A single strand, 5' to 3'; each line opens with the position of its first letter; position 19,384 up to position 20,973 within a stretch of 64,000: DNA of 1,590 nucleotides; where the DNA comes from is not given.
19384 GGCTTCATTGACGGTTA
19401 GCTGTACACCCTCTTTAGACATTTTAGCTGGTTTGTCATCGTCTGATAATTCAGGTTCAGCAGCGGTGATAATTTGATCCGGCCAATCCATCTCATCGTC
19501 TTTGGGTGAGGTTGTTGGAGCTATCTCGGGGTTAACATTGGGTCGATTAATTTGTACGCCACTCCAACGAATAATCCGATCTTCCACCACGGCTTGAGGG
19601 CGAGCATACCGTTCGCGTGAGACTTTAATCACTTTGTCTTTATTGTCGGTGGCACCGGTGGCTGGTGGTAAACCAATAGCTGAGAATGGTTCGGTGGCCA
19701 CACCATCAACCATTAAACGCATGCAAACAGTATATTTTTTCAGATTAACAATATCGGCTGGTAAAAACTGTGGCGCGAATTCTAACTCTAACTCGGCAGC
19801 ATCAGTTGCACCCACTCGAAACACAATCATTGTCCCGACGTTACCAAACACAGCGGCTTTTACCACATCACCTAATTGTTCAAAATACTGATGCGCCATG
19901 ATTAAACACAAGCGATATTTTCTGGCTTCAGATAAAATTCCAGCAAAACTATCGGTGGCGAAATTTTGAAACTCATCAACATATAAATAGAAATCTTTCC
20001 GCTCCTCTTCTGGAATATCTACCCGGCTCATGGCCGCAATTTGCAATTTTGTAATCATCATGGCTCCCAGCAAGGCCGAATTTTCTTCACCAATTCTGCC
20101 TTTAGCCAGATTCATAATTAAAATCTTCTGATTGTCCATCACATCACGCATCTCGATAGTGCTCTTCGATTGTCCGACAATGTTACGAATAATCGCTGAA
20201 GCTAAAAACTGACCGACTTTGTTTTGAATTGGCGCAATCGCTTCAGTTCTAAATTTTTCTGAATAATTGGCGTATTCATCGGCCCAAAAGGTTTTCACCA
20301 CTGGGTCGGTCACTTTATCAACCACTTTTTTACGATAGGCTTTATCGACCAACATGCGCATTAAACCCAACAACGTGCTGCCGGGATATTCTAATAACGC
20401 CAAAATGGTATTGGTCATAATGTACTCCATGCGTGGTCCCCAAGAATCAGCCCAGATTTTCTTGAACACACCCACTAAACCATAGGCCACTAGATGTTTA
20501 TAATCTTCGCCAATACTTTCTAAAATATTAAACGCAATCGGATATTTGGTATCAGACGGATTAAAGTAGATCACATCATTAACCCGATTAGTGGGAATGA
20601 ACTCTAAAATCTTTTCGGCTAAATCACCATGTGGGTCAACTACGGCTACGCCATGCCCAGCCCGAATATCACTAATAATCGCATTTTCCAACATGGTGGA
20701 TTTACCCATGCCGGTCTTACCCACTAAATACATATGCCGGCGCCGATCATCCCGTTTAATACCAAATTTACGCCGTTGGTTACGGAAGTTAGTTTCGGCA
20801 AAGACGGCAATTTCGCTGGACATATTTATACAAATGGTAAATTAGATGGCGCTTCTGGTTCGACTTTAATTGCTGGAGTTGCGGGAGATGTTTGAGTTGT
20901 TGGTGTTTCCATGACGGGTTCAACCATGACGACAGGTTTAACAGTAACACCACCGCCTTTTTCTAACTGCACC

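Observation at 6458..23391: ~17-kb co-directional, translationally coupled cluster: sigma-r4-only protein, membrane protein, TraD/HerA-like ATPase, 923-aa protein, TA pair, TrmB regulator and five Cys-rich paralogs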

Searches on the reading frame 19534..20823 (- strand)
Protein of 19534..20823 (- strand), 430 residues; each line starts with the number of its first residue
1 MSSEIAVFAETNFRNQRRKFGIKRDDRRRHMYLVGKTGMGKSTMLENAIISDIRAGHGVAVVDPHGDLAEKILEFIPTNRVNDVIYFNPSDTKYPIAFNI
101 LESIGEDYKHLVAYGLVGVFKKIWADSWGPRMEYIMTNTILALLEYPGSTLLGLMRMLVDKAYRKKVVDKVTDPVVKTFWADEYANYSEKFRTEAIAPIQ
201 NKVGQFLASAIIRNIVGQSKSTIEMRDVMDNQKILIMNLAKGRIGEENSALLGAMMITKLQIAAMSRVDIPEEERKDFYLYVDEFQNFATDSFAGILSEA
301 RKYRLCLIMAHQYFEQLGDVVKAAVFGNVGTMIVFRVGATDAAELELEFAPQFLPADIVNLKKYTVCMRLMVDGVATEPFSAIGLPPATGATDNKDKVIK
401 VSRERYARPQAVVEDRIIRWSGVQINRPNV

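Call 15: find_homologous_proteins(query=window:19534-20823:-)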
Query window:19534-20823:- (430 aa): 8000 proteins with E <= 0.001 among 8000 candidates; the best 120 are listed.
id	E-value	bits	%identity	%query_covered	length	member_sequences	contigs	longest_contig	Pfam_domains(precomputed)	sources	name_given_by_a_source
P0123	1.0e-283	958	100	100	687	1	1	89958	PF10412.16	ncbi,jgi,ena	ncbi:MAG: type IV secretion system DNA-binding domain-containing protein [Patescibacteria group bact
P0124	4.9e-266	900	93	100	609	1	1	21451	PF10412.16,PF01935.24,PF12696.14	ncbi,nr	ncbi:MAG: type IV secretion system DNA-binding domain-containing protein [Candidatus Kerfeldbacteria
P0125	1.6e-261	885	91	100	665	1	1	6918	PF10412.16,PF01935.24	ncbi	ncbi:MAG: hypothetical protein ACD_41C00250G0005, partial [uncultured bacterium]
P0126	1.4e-258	875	90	99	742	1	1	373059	PF10412.16,PF01935.24,PF12696.14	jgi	-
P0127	2.7e-247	838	86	99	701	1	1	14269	PF10412.16,PF01935.24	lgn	-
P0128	2.1e-246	835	85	99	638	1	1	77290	PF10412.16,PF12696.14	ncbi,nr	ncbi:MAG: type IV secretion system DNA-binding domain-containing protein [Candidatus Kerfeldbacteria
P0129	2.9e-246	835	85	99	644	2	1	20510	PF10412.16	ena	-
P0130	2.8e-244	828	84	100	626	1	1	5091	PF10412.16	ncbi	-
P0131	1.7e-243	826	85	99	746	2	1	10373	PF10412.16,PF01935.24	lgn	-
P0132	7.0e-243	824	85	98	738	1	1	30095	PF10412.16,PF01935.24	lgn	-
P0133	3.1e-226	769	78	99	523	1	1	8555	PF10412.16,PF01935.24,PF02534.21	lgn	-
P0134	6.2e-226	768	78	99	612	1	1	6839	PF10412.16,PF01935.24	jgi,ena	-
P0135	5.3e-225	765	79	98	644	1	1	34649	PF10412.16,PF01935.24,PF12696.14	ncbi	ncbi:MAG: type IV secretion system DNA-binding domain-containing protein [Patescibacteria group bact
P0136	1.7e-224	763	77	98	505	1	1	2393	PF10412.16,PF01935.24,PF02534.21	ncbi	ncbi:MAG: type IV secretion system DNA-binding domain-containing protein, partial [Patescibacteria g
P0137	3.0e-224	762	77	98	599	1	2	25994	PF10412.16,PF01935.24,PF02534.21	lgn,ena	-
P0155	3.0e-210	716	74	98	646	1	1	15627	PF10412.16,PF23477.2,PF02534.21,PF12696.14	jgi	jgi:CxxC-x17-CxxC domain-containing protein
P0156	4.1e-210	716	72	98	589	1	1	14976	PF10412.16,PF23477.2,PF12696.14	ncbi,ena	-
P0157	4.4e-210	716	73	99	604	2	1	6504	PF10412.16,PF01935.24,PF23477.2,PF02534.21,PF12696.14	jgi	jgi:CxxC-x17-CxxC domain-containing protein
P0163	4.2e-209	712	73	99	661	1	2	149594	PF10412.16,PF23477.2,PF12696.14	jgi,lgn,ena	jgi:CxxC-x17-CxxC domain-containing protein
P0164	5.3e-209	712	73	99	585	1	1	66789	PF10412.16,PF01935.24,PF23477.2,PF02534.21,PF12696.14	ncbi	-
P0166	1.1e-208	711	73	99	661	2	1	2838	PF10412.16,PF23477.2,PF12696.14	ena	-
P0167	1.3e-208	711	73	98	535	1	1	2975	PF10412.16,PF01935.24,PF23477.2,PF02534.21,PF12696.14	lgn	-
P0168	1.5e-208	711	72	99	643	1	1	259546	PF10412.16,PF23477.2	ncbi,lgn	ncbi:MAG: type IV secretory system conjugative DNA transfer family protein [Patescibacteria group ba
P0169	1.9e-208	710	73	98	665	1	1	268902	PF10412.16,PF23477.2,PF12696.14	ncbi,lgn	-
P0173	3.7e-208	709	73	98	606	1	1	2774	PF10412.16,PF01935.24,PF23477.2,PF02534.21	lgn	-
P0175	5.1e-208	709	73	97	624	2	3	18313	PF10412.16,PF01935.24,PF23477.2,PF12696.14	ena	-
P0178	5.2e-208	709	71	99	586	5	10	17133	PF10412.16,PF01935.24,PF23477.2,PF02534.21,PF12696.14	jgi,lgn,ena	-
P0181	9.4e-208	708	70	99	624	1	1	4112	PF10412.16,PF01935.24,PF23477.2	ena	-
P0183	2.3e-207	707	71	97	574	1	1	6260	PF10412.16,PF23477.2,PF02534.21,PF12696.14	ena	-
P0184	3.4e-207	706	72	98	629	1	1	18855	PF10412.16,PF01935.24,PF23477.2,PF02534.21,PF12696.14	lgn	-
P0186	4.6e-207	706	73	99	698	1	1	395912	PF10412.16,PF23477.2,PF12696.14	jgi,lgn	jgi:CxxC-x17-CxxC domain-containing protein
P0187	6.3e-207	705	72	98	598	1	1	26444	PF10412.16,PF01935.24,PF23477.2,PF02534.21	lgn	-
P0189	8.1e-207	705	72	98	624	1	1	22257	PF10412.16,PF01935.24,PF23477.2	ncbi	-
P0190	8.9e-207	705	70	97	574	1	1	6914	PF10412.16,PF23477.2,PF02534.21,PF12696.14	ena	-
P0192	1.5e-206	704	72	98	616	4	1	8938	PF10412.16,PF01935.24,PF23477.2,PF02534.21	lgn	-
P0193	1.7e-206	704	72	99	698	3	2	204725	PF10412.16,PF23477.2,PF12696.14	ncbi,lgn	-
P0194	1.9e-206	704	72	99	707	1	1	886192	PF10412.16,PF01935.24,PF23477.2,PF02534.21,PF12696.14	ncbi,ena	-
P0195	2.0e-206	704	72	97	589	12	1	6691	PF10412.16,PF01935.24,PF23477.2,PF02534.21,PF12696.14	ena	-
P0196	2.1e-206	704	72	98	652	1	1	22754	PF10412.16,PF01935.24,PF23477.2,PF02534.21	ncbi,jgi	jgi:CxxC-x17-CxxC domain-containing protein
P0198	2.3e-206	703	73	98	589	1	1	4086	PF10412.16,PF01935.24,PF23477.2,PF02534.21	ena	-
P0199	2.5e-206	703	72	98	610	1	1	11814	PF10412.16,PF01935.24,PF23477.2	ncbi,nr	ncbi:type IV secretion system DNA-binding domain-containing protein [Candidatus Uhrbacteria bacteriu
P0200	3.1e-206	703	71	98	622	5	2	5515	PF10412.16,PF01935.24,PF23477.2,PF02534.21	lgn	-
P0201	3.3e-206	703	71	98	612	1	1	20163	PF10412.16,PF01935.24,PF23477.2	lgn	-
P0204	4.9e-206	702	72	98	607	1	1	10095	PF10412.16,PF01935.24,PF23477.2,PF12696.14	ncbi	-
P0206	6.0e-206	702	71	98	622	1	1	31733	PF10412.16,PF23477.2,PF12696.14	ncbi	-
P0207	6.0e-206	702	72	99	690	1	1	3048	PF10412.16,PF01935.24,PF23477.2,PF02534.21,PF12696.14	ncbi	-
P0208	6.3e-206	702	72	98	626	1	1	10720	PF10412.16,PF23477.2,PF02534.21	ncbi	-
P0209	6.7e-206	702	71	98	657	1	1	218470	PF10412.16,PF01935.24,PF23477.2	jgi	jgi:CxxC-x17-CxxC domain-containing protein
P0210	7.2e-206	702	72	99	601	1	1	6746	PF10412.16,PF23477.2,PF02534.21,PF12696.14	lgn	-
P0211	7.5e-206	702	71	98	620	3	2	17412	PF10412.16,PF01935.24,PF23477.2,PF12696.14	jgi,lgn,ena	jgi:CxxC-x17-CxxC domain-containing protein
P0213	8.2e-206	702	70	99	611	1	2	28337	PF10412.16,PF23477.2,PF02534.21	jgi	-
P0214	9.4e-206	701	69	100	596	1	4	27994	PF10412.16,PF23477.2,PF02534.21,PF12696.14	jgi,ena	-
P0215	9.5e-206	701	70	98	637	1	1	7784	PF10412.16,PF01935.24,PF23477.2,PF12696.14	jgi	-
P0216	1.0e-205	701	70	99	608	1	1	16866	PF10412.16,PF23477.2,PF02534.21,PF12696.14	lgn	-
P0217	1.1e-205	701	71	98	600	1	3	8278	PF10412.16,PF01935.24,PF23477.2,PF02534.21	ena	-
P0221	1.7e-205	701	70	98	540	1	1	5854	PF10412.16,PF01935.24,PF23477.2,PF02534.21,PF12696.14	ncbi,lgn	-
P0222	1.9e-205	700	69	99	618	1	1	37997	PF10412.16,PF01935.24,PF23477.2,PF12696.14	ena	-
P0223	2.1e-205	700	71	98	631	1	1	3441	PF10412.16,PF01935.24,PF23477.2,PF02534.21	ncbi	-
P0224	2.1e-205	700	71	98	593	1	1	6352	PF10412.16,PF23477.2,PF02534.21,PF12696.14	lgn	-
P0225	2.2e-205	700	72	98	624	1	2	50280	PF10412.16,PF01935.24,PF23477.2,PF02534.21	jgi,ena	jgi:CxxC-x17-CxxC domain-containing protein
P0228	3.0e-205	700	70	98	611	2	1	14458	PF10412.16,PF23477.2,PF02534.21,PF12696.14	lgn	-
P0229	3.1e-205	700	70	98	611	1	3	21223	PF10412.16,PF01935.24,PF23477.2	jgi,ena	-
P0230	3.1e-205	700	70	98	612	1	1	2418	PF10412.16,PF01935.24,PF23477.2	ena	-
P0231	3.1e-205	700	71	99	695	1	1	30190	PF10412.16,PF01935.24,PF23477.2,PF12696.14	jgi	jgi:CxxC-x17-CxxC domain-containing protein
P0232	3.9e-205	699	70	98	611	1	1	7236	PF10412.16,PF01935.24,PF23477.2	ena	-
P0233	4.1e-205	699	71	98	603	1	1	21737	PF10412.16,PF01935.24,PF23477.2,PF12696.14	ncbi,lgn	-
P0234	4.4e-205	699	69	99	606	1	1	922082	PF10412.16,PF01935.24,PF23477.2,PF12696.14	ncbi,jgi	ncbi:MAG: CxxC-x17-CxxC domain-containing protein [Patescibacteria group bacterium]|jgi:CxxC-x17-Cxx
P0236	4.9e-205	699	72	98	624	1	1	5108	PF10412.16,PF01935.24,PF23477.2,PF02534.21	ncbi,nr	ncbi:MAG: type IV secretion system DNA-binding domain-containing protein [Candidatus Kerfeldbacteria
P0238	5.3e-205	699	70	98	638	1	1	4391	PF10412.16,PF01935.24,PF23477.2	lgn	-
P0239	5.8e-205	699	71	97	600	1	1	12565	PF10412.16,PF01935.24,PF23477.2,PF12696.14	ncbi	-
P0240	6.3e-205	699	71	99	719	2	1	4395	PF10412.16,PF23477.2,PF12696.14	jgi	jgi:CxxC-x17-CxxC domain-containing protein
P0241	7.2e-205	699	72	98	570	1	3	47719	PF10412.16,PF01935.24,PF23477.2,PF02534.21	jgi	jgi:CxxC-x17-CxxC domain-containing protein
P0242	7.9e-205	698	70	98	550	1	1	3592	PF10412.16,PF01935.24,PF23477.2,PF02534.21,PF12696.14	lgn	-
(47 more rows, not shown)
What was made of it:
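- The core is very highly conserved (call 15).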

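Call 22: find_related_loci(query=window:19534-20823:-, collection=genome_contigs, flank=10000)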
Query window:19534-20823:- (430 aa) in genome_contigs; peptide patterns used: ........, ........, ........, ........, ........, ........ (x = any residue, [..] = any of these).
179 stretches matched a pattern; 76 encode a relative of the query (tblastn E <= 1e-3); 76 distinct loci.
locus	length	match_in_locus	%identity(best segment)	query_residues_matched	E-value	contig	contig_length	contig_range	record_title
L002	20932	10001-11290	93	1-429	0e+0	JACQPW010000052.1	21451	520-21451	MAG: Candidatus Kerfeldbacteria bacterium isolate NC_groundwater_1317_Ag_S-0.2um_47_26 S_p2_S4_coassembly_k141_2207792,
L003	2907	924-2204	90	1-427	0e+0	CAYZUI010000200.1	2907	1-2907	MAG TPA_asm: uncultured Gammaproteobacteria bacterium isolate binchicken_co169_102 genome assembly, contig: k99_368746,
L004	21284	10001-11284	92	1-428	0e+0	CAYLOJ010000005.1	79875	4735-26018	MAG TPA_asm: uncultured Gammaproteobacteria bacterium isolate SRP278252_co2_2 genome assembly, contig: NODE_443_length_7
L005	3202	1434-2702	88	7-429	0e+0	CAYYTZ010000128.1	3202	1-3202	MAG TPA_asm: uncultured Gammaproteobacteria bacterium isolate SRP011637_co1_72 genome assembly, contig: NODE_14381_lengt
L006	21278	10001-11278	85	5-430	0e+0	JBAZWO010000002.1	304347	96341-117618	MAG: Patescibacteria group bacterium isolate SO_2017_GW1_34 NODE_279_length_304347_cov_5.954543_OW334_2017, whole genome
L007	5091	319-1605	84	2-430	0e+0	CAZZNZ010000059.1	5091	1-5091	MAG TPA_asm: uncultured Gammaproteobacteria bacterium isolate SRP192515_co1_29 genome assembly, contig: NODE_17836_lengt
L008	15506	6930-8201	87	5-428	0e+0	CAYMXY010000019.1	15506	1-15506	MAG TPA_asm: uncultured Gammaproteobacteria bacterium isolate SRP090828_co3_45 genome assembly, contig: NODE_633_length_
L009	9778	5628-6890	71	4-424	0e+0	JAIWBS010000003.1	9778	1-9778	MAG: Pirellulales bacterium isolate SFP3_RM_35 k127_9032996_14819, whole genome shotgun sequence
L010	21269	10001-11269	72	2-424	0e+0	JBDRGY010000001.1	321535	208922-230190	MAG: Patescibacteria group bacterium isolate MEGAHIT-group-1.473 k141_1774891, whole genome shotgun sequence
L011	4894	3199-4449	71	5-421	0e+0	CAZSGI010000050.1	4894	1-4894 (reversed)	MAG TPA_asm: uncultured Gammaproteobacteria bacterium isolate binchicken_co38_1066 genome assembly, contig: NODE_36202_l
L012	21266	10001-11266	70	1-420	0e+0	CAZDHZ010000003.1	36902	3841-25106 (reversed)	MAG TPA_asm: uncultured Gammaproteobacteria bacterium isolate binchicken_co256_37 genome assembly, contig: NODE_1615_len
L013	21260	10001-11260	70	4-423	0e+0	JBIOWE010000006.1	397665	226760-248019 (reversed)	MAG: Patescibacteria group bacterium isolate MAG090 k127_1872980, whole genome shotgun sequence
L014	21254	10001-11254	68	4-421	0e+0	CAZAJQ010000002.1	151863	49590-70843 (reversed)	MAG TPA_asm: uncultured Gammaproteobacteria bacterium isolate binchicken_co38_603 genome assembly, contig: NODE_274_leng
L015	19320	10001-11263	69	2-420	0e+0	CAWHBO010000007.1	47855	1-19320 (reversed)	MAG: Candidatus Parcubacteria bacterium isolate MFD00905.bin.2.44 genome assembly, contig: contig_95867, whole genome sh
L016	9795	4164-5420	70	4-420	0e+0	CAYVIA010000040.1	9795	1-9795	MAG TPA_asm: uncultured Gammaproteobacteria bacterium isolate binchicken_co129_792 genome assembly, contig: NODE_22216_l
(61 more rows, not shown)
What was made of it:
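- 18760..20823 (-): VirD4/TrwB-like (T4CP-type) P-loop ATPase: core aa 1-430, then a low-complexity tail ending in a basic run. No TM segment. 70-93% identity to the 120 best-scoring Patescibacteria homologues, and down to 51% across the 76 loci (calls 15, 22).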

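Call 26: search_protein_families(library=pfam, proteins=[P0155, P0163, P0234], max_evalue=1)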
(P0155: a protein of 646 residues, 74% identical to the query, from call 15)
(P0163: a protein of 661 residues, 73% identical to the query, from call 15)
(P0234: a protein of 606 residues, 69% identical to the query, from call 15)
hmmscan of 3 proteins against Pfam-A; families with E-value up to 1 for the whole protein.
P0155 (646 aa): 13 families
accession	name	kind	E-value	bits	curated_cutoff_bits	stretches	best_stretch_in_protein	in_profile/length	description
PF10412.15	TrwB_AAD_bind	-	6e-13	48.9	20.5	1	26-339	12-311/387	Type IV secretion-system coupling protein DNA-binding domain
PF23477.1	zf_Tbcl_2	-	1.7e-10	40.9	27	1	595-625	4-34/37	Probable treble clef zinc finger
PF12696.13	TraG-D_C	-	2.5e-06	27.9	22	1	280-344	3-70/126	TraM recognition site of TraD and TraG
PF02534.20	T4SS-DNA_transf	-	6.9e-06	25.6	20.1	1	23-320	38-346/468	Type IV secretory system Conjugative DNA transfer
PF01935.23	DUF87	-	4e-05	24.2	23.2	1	29-70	23-65/220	Helicase HerA, central domain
PF13401.12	AAA_22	-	0.00067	20.4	27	1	28-50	4-26/130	AAA domain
PF25199.1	nSTAND_NTPase5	-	0.0016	18.7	34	1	24-105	36-119/145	Novel STAND NTPase 5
PF05872.18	HerA_C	-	0.0035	16.5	22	1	20-70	12-62/502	Helicase HerA-like C-terminal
PF01580.24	FtsK_SpoIIIE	-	0.0064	16.4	24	1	30-52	40-62/221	FtsK/SpoIIIE family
PF13245.12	AAA_19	-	0.013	16.1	25.1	0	27-51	9-33/134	AAA domain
PF20720.3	nSTAND3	-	0.045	13.9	27.2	1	28-63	16-51/155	Novel STAND NTPase 3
PF03205.20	MobB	-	0.076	13.3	26.6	1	33-65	3-35/133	Molybdopterin guanine dinucleotide synthesis protein B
PF13191.12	AAA_16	-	0.095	13.6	32.6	1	27-50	22-45/167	AAA ATPase domain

P0163 (661 aa): 15 families
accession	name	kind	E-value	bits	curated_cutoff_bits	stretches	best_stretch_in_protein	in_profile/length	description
PF10412.15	TrwB_AAD_bind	-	1.4e-11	44.4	20.5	1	25-336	12-309/387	Type IV secretion-system coupling protein DNA-binding domain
PF23477.1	zf_Tbcl_2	-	9.8e-11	41.6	27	1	601-634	4-37/37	Probable treble clef zinc finger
PF12696.13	TraG-D_C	-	3.3e-06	27.5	22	1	279-345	3-72/126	TraM recognition site of TraD and TraG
PF02534.20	T4SS-DNA_transf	-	4.9e-05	22.8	20.1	1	22-319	38-346/468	Type IV secretory system Conjugative DNA transfer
PF01935.23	DUF87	-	6.8e-05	23.5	23.2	1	28-240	23-202/220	Helicase HerA, central domain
PF25199.1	nSTAND_NTPase5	-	0.0033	17.7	34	1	23-104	36-119/145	Novel STAND NTPase 5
PF13401.12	AAA_22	-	0.0085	16.8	27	1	27-49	4-26/130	AAA domain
PF13191.12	AAA_16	-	0.011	16.7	32.6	1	26-49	22-45/167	AAA ATPase domain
PF03308.22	MeaB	-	0.012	15.1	23.1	1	28-64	33-71/273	Methylmalonyl Co-A mutase-associated GTPase MeaB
PF01580.24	FtsK_SpoIIIE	-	0.015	15.2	24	1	29-51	40-62/221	FtsK/SpoIIIE family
PF06745.19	ATPase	-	0.047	13.5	26.6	1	27-56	18-48/231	KaiC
PF20720.3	nSTAND3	-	0.061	13.5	27.2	1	27-62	16-51/155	Novel STAND NTPase 3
PF15753.10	BLOC1S3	-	0.15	12.5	27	1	416-467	24-72/172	Biogenesis of lysosome-related organelles complex 1 subunit 3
PF13555.12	AAA_29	-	0.15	12.3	27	1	26-45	23-39/61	P-loop containing region of AAA domain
PF05621.17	TniB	-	0.15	11.9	22.4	1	25-49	32-56/189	Bacterial TniB protein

P0234 (606 aa): 14 families
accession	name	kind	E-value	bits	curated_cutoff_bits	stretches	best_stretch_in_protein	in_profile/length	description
PF23477.1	zf_Tbcl_2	-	1.7e-12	47.2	27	1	488-520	4-36/37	Probable treble clef zinc finger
PF10412.15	TrwB_AAD_bind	-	1.3e-11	44.5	20.5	1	29-344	9-310/387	Type IV secretion-system coupling protein DNA-binding domain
PF01935.23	DUF87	-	6.5e-07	30.1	23.2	1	35-248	23-203/220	Helicase HerA, central domain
PF12696.13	TraG-D_C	-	2.6e-05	24.6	22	1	286-352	3-72/126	TraM recognition site of TraD and TraG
PF13401.12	AAA_22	-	0.003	18.3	27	1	34-59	4-29/130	AAA domain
PF25199.1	nSTAND_NTPase5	-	0.0082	16.4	34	1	30-117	36-125/145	Novel STAND NTPase 5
PF12846.13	AAA_10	-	0.039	13.4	27.5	1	34-85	20-70/362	AAA-like domain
PF13245.12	AAA_19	-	0.04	14.5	25.1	0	34-56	10-32/134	AAA domain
PF13191.12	AAA_16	-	0.091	13.7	32.6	1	32-54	21-43/167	AAA ATPase domain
PF03193.22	RsgA_GTPase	-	0.093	13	30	1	22-57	93-128/174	RsgA GTPase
PF13460.12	NAD_binding_10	-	0.1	12.9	27.2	1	197-291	19-115/184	NAD(P)H-binding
PF01580.24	FtsK_SpoIIIE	-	0.21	11.5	24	1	33-57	39-61/221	FtsK/SpoIIIE family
PF18751.7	Ploopntkinase3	-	0.21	11.5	27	1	35-55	3-23/187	P-loop Nucleotide Kinase3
PF14803.11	Zn_ribbon_Nudix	-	0.46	10.9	25.6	0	492-509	3-20/34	Nudix N-terminal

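Call 81: search_solved_structures(query=A3, max_evalue=0.01)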
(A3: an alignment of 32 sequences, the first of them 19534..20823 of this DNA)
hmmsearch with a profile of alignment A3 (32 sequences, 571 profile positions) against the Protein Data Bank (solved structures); distinct sequences matched with E-value up to 0.01: 3.
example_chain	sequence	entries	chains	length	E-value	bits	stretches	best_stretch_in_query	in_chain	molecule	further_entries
1gl6_A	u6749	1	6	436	2.4e-07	33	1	29-76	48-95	ATPASE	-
1e9r_A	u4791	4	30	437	2.4e-07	33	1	29-76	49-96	CONJUGAL TRANSFER PROTEIN TRWB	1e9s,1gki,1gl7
6sz9_A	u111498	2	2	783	0.0013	20.7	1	17-74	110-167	IcmO (DotL)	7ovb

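Call 87: search_dna_similar(query=window:19534-20823:-, collection=phages, mode=protein, max_rows=15)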
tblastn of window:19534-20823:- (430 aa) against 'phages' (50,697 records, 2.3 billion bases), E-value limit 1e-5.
Records with a match: 13; places in all: 13; records where one place covers at least 80% of the query: 10.
Best place of each record, by identity: <60% 13.
By first word of the organism name: Bacillus 12; Microcystis 1.
By host as written in the record: Bacillus megaterium str. ATCC 43725 2; Bacillus cereus BGSC 6E1 2; Bacillus cereus 2; Bacillus cereus HER1399 2; Bacillus thuringiensis 2; Bacillus sp. S4 1; Bacillus pseudofirmus 1; Microcystis wesenbergii 1.
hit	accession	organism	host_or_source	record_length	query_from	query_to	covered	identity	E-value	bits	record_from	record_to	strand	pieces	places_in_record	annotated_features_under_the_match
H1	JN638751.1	Bacillus phage G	Bacillus megaterium str. ATCC 43725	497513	25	417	91%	28.0%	5e-34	140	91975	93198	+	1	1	156: gp156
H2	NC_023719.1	Bacillus phage G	Bacillus megaterium str. ATCC 43725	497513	25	417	91%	28.0%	5e-34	140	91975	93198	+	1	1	156: gp156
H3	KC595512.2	Bacillus phage JL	Bacillus cereus BGSC 6E1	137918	33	420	90%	24.9%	9e-19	95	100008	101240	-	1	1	lipid A export ATP-binding/permease protein Msb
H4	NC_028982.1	Bacillus phage JL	Bacillus cereus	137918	33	420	90%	24.9%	9e-19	95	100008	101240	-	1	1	lipid A export ATP-binding/permease protein Msb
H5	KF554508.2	Bacillus phage CP-51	Bacillus cereus HER1399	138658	33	420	90%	24.7%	8e-19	95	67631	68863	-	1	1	hypothetical protein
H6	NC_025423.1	Bacillus phage CP-51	Bacillus cereus HER1399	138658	33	420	90%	24.7%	8e-19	95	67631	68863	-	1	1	hypothetical protein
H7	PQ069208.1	Bacillus phage S4-1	Bacillus sp. S4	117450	33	420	90%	24.5%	2e-18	94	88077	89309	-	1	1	record has no annotation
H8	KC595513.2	Bacillus phage Shanette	Bacillus cereus BGSC 6E1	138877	33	420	90%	24.2%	2e-17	91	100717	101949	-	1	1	hypothetical protein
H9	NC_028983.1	Bacillus phage Shanette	Bacillus cereus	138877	33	420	90%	24.2%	2e-17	91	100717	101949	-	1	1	hypothetical protein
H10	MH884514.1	Bacillus phage vB_BpsM-61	Bacillus pseudofirmus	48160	34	389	83%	21.9%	4e-10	68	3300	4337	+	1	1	AAA-like domain protein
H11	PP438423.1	Microcystis phage Mwe-JY31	Microcystis wesenbergii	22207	42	316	64%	26.2%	4e-13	77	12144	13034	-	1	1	hypothetical protein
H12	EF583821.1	Bacillus phage 0305phi8-36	Bacillus thuringiensis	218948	24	303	65%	22.9%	8e-7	58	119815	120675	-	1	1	ORF201: hypothetical protein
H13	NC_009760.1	Bacillus phage 0305phi8-36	Bacillus thuringiensis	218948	24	303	65%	22.9%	8e-7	58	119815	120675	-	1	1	ORF201: hypothetical protein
